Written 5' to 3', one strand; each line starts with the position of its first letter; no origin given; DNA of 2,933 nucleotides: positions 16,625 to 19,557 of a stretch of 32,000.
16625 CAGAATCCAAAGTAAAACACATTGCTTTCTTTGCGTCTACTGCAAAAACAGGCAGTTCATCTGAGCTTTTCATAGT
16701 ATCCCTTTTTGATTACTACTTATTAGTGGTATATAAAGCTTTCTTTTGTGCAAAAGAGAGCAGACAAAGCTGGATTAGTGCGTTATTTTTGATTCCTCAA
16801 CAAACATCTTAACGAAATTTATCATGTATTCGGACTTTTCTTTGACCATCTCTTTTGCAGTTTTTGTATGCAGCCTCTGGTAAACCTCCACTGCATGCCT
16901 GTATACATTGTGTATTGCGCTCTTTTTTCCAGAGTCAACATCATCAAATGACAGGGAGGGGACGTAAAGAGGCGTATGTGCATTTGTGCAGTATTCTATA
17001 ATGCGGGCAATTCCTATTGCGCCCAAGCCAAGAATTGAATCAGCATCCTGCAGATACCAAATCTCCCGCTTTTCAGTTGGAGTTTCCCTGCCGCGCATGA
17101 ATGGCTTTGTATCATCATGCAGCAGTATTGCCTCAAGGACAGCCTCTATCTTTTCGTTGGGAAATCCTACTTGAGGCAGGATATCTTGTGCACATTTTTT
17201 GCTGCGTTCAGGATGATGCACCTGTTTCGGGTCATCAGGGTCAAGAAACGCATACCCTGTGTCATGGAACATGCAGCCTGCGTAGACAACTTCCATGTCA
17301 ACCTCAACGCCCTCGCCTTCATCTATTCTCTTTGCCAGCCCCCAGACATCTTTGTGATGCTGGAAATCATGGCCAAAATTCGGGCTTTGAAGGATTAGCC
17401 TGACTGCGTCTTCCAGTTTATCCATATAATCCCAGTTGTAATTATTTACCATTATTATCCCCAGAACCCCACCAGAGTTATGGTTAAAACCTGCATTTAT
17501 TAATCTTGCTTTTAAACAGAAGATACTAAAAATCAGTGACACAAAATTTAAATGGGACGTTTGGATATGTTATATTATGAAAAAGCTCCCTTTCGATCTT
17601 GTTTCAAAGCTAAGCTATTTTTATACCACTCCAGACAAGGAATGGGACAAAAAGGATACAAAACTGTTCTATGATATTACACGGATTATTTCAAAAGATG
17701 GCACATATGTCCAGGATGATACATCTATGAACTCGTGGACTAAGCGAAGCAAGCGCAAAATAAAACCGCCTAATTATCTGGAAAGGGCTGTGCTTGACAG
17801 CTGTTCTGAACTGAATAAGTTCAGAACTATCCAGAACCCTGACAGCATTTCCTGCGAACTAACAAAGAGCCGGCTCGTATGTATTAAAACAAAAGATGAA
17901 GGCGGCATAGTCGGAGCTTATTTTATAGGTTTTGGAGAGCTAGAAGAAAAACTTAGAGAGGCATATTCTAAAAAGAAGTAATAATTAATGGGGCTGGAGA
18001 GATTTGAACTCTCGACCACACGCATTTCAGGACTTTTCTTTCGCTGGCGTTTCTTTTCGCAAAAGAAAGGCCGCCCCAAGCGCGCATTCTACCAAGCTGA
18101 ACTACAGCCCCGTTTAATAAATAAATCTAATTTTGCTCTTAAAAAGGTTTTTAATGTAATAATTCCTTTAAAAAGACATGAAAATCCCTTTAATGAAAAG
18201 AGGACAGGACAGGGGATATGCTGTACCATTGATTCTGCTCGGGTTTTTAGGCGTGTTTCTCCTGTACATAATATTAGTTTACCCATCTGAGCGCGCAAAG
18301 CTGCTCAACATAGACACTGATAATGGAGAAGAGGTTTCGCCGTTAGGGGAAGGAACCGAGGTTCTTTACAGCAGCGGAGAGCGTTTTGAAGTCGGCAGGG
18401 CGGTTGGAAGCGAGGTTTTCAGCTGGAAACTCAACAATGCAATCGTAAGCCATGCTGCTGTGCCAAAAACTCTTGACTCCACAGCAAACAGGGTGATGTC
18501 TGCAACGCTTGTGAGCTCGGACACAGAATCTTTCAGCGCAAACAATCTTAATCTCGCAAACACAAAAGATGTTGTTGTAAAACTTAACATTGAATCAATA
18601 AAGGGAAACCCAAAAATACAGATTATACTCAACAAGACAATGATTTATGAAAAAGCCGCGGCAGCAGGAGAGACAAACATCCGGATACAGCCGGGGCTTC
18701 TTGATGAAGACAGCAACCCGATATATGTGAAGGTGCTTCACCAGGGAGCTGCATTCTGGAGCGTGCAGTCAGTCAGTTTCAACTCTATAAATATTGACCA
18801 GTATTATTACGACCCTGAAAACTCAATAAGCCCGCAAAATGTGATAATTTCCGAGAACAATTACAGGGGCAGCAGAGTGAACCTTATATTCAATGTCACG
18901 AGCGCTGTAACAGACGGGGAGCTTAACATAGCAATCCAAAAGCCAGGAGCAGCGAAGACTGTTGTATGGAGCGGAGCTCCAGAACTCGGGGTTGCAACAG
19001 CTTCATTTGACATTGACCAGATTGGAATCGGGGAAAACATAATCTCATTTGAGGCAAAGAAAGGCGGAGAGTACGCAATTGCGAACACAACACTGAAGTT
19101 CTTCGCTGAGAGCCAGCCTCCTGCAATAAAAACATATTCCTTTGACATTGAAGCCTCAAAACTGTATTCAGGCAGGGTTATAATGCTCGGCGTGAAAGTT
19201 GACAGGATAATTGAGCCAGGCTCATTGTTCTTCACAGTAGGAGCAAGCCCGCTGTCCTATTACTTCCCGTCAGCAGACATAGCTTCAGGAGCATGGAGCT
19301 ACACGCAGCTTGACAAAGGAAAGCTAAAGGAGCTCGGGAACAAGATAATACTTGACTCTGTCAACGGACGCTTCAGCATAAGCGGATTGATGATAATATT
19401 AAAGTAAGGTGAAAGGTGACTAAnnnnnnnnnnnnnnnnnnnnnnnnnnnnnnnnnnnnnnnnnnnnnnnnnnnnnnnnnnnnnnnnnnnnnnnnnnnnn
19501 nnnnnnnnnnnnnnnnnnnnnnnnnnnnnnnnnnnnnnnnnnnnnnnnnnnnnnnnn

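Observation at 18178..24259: Five-gene operon encoding only envelope proteins: candidate undescribed cell-surface/adhesion module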

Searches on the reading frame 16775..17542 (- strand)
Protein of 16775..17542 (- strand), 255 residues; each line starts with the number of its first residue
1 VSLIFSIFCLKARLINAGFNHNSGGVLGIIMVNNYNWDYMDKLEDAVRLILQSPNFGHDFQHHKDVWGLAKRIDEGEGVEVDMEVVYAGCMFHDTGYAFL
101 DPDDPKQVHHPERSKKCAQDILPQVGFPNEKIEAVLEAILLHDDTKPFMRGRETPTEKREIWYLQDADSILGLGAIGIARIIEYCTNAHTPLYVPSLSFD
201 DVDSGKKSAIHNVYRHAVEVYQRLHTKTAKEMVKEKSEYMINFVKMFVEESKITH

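Call 9: search_protein_families(library=pfam, proteins=[window:16775-17542:-], max_evalue=0.001)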
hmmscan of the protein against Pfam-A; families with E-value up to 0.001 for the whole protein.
window:16775-17542:- (255 aa): 1 family
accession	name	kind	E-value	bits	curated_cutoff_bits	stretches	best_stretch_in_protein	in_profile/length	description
PF01966.28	HD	-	1.8e-07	31.9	22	1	60-168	2-111/116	HD domain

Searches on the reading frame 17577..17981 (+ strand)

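Call 3: search_protein_families(library=pfam, proteins=[window:17577-17981:+], max_evalue=1)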
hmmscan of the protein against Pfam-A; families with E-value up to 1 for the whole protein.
window:17577-17981:+ (134 aa): 1 family
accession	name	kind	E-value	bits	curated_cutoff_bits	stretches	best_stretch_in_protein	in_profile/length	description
PF15963.11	Myb_DNA-bind_7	-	0.19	12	31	1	15-46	3-34/88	Myb DNA-binding like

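Call 4: search_protein_families(library=ncbifam, proteins=[window:17577-17981:+], max_evalue=1)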
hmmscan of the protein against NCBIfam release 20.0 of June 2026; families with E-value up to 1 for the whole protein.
window:17577-17981:+ (134 aa): 0 families

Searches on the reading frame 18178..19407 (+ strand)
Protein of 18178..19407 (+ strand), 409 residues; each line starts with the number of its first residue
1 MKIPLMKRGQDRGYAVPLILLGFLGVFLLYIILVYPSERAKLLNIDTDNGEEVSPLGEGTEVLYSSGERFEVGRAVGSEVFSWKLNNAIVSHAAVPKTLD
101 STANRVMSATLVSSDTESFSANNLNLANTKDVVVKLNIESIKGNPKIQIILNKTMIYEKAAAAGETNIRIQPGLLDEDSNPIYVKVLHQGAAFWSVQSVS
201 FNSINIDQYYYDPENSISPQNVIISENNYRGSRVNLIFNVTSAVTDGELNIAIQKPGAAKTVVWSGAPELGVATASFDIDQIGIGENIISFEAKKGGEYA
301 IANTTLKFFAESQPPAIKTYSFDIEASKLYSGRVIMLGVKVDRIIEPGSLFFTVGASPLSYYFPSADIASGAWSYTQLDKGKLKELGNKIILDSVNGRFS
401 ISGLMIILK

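Call 3: search_protein_families(library=pfam, proteins=[window:18178-19407:+], max_evalue=1)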
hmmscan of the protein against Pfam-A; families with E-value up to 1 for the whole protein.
window:18178-19407:+ (409 aa): 0 families

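Call 4: search_protein_families(library=ncbifam, proteins=[window:18178-19407:+], max_evalue=1)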
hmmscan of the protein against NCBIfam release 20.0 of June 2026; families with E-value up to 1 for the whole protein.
window:18178-19407:+ (409 aa): 1 family
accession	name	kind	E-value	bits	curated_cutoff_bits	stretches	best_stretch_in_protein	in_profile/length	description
NF033218.1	anchor_AmaP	equivalog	0.072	12.9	55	1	15-51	51-86/166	alkaline shock response membrane anchor protein AmaP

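Call 26: find_homologous_proteins(query=window:18178-19407:+, max_evalue=0.001)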
Query window:18178-19407:+ (409 aa): 11 proteins with E <= 0.001 among 5722 candidates.
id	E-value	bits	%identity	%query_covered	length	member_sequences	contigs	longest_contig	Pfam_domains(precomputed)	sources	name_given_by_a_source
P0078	1.6e-262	888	100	100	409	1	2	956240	-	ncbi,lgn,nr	ncbi:MAG: hypothetical protein PHC66_01655 [Candidatus Nanoarchaeia archaeon]|nr:hypothetical protei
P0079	6.2e-220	748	79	100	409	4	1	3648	-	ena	-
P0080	2.0e-200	684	74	100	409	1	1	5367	-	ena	-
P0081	2.3e-172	592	65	100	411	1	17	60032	-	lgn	-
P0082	3.3e-128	446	55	100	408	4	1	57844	-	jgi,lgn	jgi:hypothetical protein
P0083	4.4e-122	426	53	100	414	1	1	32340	-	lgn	-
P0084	3.0e-111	390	50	100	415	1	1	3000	-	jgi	jgi:hypothetical protein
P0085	2.7e-104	367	50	89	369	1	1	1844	-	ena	-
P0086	6.2e-100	353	44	100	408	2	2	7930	-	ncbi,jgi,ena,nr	ncbi:MAG TPA: hypothetical protein ENN30_02195 [Candidatus Woesearchaeota archaeon]|nr:hypothetical 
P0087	1.0e-90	323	44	99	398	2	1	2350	-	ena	-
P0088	7.9e-79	284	39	99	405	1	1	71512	-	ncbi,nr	ncbi:MAG: hypothetical protein J7K73_00085 [Nanoarchaeota archaeon]|nr:hypothetical protein [Nanoarc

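Call 31: search_solved_structures(query=A2, max_evalue=1)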
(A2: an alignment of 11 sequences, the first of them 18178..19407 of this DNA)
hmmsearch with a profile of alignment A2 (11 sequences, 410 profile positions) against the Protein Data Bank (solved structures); distinct sequences matched with E-value up to 1: 3.
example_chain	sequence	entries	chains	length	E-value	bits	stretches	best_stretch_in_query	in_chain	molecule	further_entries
1iby_A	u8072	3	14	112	0.46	12.5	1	215-302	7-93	NITROSOCYANIN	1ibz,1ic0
4r80_A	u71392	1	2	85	0.49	12.4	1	216-260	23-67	OR486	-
1i9y_A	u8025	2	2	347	0.78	11.7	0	259-369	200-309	PHOSPHATIDYLINOSITOL PHOSPHATE PHOSPHATASE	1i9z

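Call 37: find_related_loci(query=A2, collection=genome_contigs, flank=10000)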
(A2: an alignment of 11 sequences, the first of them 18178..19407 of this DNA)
Query A2 (409 aa) in genome_contigs; peptide patterns used: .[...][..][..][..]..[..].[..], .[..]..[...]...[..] (x = any residue, [..] = any of these).
29 stretches matched a pattern; 5 encode a relative of the query (tblastn E <= 1e-3); 4 distinct loci.
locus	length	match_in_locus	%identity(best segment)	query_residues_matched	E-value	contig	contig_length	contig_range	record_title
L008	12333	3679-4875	44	7-408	3e-105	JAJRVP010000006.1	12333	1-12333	MAG: archaeon isolate Dive96_bin10.467 k141_1731263, whole genome shotgun sequence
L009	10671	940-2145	41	3-408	1e-89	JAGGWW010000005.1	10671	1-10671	MAG: Nanoarchaeota archaeon isolate AUK136 PB_MBMC_090_c_000000000026, whole genome shotgun sequence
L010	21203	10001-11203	39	7-409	5e-85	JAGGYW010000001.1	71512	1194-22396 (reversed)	MAG: Nanoarchaeota archaeon isolate AUK188 PB_MBMC_142_c_000000000008, whole genome shotgun sequence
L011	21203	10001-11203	42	6-409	1e-95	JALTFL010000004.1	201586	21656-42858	MAG: Nanobdellati archaeon isolate S014_metabat2_scaf2bin.107 S014_NODE_2_length_201586_cov_24.205655, whole genome shot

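Call 80: search_protein_families(library=phrogs, proteins=[window:18178-19407:+], max_evalue=0.01)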
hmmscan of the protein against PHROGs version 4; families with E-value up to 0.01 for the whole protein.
window:18178-19407:+ (409 aa): 0 families
